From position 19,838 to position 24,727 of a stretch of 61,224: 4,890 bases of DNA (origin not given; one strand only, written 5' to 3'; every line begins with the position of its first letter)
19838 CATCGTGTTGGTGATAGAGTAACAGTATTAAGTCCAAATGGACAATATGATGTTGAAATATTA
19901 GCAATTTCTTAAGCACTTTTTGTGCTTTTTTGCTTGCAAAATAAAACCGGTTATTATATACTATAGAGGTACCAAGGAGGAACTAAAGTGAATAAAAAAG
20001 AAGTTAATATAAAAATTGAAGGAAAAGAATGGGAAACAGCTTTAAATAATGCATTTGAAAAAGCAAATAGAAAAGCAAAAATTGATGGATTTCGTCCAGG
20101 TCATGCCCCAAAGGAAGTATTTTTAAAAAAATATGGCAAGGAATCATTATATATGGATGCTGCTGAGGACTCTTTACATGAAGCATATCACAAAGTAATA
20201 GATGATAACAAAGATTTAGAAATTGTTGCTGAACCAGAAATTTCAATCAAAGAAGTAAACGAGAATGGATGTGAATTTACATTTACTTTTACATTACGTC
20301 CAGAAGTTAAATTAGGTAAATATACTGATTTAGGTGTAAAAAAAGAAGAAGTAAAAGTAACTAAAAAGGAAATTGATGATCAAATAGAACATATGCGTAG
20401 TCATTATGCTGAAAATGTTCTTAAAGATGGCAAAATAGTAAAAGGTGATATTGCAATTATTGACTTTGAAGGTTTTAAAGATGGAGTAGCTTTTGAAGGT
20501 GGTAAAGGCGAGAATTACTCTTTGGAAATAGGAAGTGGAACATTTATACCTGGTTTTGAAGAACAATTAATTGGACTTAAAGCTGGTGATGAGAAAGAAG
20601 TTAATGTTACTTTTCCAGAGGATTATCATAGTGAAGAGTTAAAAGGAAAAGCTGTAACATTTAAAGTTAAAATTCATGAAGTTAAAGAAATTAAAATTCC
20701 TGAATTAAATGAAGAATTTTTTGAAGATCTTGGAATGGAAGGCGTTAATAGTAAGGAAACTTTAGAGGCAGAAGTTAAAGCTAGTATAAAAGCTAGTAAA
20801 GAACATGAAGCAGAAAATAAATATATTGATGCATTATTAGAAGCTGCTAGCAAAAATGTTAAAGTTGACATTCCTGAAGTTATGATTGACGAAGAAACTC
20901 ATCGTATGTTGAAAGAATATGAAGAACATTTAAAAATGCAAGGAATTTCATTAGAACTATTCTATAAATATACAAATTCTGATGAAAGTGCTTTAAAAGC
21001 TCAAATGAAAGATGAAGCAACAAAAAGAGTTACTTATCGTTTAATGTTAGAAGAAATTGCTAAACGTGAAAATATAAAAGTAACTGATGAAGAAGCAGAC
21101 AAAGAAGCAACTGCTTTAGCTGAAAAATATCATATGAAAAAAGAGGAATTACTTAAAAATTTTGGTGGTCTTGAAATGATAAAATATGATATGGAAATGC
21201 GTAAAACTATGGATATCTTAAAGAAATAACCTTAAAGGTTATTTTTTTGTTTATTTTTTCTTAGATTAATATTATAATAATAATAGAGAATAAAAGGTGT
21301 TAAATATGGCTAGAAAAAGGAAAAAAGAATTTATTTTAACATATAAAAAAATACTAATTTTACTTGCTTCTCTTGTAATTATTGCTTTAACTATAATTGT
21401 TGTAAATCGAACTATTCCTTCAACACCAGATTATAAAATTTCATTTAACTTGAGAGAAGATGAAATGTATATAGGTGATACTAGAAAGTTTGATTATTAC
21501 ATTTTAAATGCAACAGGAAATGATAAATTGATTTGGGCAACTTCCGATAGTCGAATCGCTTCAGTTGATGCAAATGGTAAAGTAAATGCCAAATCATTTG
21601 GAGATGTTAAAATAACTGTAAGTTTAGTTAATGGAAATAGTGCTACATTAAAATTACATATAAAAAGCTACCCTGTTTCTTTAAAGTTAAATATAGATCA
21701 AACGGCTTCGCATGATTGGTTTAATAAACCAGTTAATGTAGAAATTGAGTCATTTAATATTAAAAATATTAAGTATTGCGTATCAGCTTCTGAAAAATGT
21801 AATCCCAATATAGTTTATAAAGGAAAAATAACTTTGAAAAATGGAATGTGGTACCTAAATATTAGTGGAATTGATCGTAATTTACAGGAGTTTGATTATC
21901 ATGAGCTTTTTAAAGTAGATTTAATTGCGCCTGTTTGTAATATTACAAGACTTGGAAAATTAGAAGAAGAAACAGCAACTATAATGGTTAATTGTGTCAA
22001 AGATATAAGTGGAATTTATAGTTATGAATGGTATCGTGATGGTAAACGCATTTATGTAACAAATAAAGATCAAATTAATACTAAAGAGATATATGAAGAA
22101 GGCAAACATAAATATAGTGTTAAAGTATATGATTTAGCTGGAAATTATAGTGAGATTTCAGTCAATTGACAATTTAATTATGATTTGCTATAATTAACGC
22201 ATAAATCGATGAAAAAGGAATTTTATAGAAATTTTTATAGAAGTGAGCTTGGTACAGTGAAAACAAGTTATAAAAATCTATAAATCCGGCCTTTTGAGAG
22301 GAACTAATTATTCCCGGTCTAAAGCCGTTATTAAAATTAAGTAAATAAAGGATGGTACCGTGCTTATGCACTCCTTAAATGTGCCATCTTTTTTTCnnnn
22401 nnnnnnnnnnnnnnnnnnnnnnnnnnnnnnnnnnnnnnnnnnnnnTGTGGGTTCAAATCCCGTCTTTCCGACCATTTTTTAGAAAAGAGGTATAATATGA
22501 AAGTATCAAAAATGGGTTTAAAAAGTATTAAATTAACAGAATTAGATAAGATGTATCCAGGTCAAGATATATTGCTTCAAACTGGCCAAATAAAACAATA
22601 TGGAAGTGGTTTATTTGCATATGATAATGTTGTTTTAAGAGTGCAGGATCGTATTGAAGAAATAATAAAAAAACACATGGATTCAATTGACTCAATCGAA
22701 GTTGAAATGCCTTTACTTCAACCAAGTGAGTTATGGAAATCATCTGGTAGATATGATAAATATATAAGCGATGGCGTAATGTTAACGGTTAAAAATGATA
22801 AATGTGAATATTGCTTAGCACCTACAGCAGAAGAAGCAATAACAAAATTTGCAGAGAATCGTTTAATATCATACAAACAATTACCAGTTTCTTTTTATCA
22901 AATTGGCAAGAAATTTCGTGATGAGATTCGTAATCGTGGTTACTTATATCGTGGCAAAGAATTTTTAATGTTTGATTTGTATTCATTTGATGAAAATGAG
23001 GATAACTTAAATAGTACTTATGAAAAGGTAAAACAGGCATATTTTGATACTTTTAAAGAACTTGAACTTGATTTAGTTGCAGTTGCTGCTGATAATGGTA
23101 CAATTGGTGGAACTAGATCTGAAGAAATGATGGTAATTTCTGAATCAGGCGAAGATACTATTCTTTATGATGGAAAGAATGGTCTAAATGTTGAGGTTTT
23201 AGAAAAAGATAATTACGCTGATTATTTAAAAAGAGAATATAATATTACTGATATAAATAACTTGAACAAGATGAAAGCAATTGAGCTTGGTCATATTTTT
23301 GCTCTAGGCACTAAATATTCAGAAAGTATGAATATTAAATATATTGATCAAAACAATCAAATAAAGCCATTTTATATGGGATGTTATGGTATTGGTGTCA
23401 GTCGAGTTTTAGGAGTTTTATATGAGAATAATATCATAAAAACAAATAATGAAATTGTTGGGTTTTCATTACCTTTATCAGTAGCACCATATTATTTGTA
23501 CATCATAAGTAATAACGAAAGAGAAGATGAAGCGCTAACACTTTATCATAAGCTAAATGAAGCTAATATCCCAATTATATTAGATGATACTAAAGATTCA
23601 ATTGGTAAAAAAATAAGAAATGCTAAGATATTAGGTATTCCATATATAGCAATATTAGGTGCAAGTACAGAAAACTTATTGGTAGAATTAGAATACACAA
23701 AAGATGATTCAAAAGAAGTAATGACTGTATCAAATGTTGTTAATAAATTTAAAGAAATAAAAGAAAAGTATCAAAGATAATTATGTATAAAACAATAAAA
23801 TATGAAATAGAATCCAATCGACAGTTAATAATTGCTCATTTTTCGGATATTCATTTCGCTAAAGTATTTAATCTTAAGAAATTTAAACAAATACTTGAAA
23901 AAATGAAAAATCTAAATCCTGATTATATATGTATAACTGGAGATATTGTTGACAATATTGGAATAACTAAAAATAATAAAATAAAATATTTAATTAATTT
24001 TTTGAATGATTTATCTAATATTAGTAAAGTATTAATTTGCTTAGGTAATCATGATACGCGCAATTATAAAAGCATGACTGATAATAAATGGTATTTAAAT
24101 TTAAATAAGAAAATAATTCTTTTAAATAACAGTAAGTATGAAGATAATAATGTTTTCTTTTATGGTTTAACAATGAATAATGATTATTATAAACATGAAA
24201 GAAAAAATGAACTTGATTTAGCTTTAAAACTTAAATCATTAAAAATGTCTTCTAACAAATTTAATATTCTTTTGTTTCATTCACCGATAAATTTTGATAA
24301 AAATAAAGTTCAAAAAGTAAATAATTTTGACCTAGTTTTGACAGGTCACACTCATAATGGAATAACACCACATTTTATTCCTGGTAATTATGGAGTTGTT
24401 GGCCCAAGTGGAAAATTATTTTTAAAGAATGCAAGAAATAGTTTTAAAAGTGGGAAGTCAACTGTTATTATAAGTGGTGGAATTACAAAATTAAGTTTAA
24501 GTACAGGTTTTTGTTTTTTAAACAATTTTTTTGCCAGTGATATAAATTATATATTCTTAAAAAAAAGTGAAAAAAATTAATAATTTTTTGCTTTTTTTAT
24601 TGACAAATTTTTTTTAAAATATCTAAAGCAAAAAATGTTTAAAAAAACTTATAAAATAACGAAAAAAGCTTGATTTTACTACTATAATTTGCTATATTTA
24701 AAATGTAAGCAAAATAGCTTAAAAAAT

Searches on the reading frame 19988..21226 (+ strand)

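Call 18: search_protein_families(library=pfam, proteins=[window:19988-21226:+], max_evalue=0.0001)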
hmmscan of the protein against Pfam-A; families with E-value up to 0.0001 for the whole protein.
window:19988-21226:+ (413 aa): 3 families
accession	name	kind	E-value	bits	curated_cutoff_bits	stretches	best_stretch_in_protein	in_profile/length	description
PF05697.18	Trigger_N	-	8.4e-37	127.1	22.2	1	2-136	11-144/144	Bacterial trigger factor protein (TF)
PF05698.19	Trigger_C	-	1.4e-36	126.4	22.7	1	257-412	3-161/162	Bacterial trigger factor protein (TF) C-terminus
PF00254.34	FKBP_C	-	3.6e-17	62.9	21.1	1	149-229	4-93/94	FKBP-type peptidyl-prolyl cis-trans isomerase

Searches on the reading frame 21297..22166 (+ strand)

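Call 18: search_protein_families(library=pfam, proteins=[window:21297-22166:+], max_evalue=0.0001)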
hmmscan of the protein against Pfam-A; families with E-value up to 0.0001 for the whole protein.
window:21297-22166:+ (290 aa): 1 family
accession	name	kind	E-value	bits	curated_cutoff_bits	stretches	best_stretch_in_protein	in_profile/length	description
PF02368.24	Big_2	-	1.9e-08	34.6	22.8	1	60-116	17-74/79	Bacterial Ig-like domain (group 2)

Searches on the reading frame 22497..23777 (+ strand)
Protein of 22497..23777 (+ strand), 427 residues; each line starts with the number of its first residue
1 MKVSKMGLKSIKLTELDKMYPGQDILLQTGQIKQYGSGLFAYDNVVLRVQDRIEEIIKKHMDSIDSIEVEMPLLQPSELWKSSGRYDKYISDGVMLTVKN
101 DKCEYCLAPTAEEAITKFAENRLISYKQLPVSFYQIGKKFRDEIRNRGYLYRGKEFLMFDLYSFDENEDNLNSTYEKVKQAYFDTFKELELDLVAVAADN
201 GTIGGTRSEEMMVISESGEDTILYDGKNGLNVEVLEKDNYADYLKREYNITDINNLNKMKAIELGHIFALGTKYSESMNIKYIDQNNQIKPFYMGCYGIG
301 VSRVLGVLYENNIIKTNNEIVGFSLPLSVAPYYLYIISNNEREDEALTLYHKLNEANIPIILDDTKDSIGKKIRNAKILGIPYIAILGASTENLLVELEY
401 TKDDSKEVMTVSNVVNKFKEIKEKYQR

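Call 18: search_protein_families(library=pfam, proteins=[window:22497-23777:+], max_evalue=0.0001)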
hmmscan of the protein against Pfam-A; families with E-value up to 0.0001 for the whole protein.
window:22497-23777:+ (427 aa): 2 families
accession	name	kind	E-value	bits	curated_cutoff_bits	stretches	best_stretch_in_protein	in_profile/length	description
PF00587.30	tRNA-synt_2b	-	6.4e-29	101.7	29.3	1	99-312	4-179/179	tRNA synthetase class II core domain (G, H, P, S and T)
PF03129.25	HGTP_anticodon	-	3.4e-14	53.2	21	1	337-420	5-93/94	Anticodon binding domain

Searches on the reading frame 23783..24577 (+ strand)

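Call 18: search_protein_families(library=pfam, proteins=[window:23783-24577:+], max_evalue=0.0001)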
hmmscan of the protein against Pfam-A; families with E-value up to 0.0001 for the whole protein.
window:23783-24577:+ (265 aa): 2 families
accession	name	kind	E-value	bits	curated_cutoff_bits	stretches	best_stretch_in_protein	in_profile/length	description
PF00149.33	Metallophos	-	7.6e-20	72.6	21.5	1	17-192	3-190/191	Calcineurin-like phosphoesterase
PF12850.12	Metallophos_2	-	2.2e-10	41.2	27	1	17-192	3-118/154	Calcineurin-like phosphoesterase superfamily domain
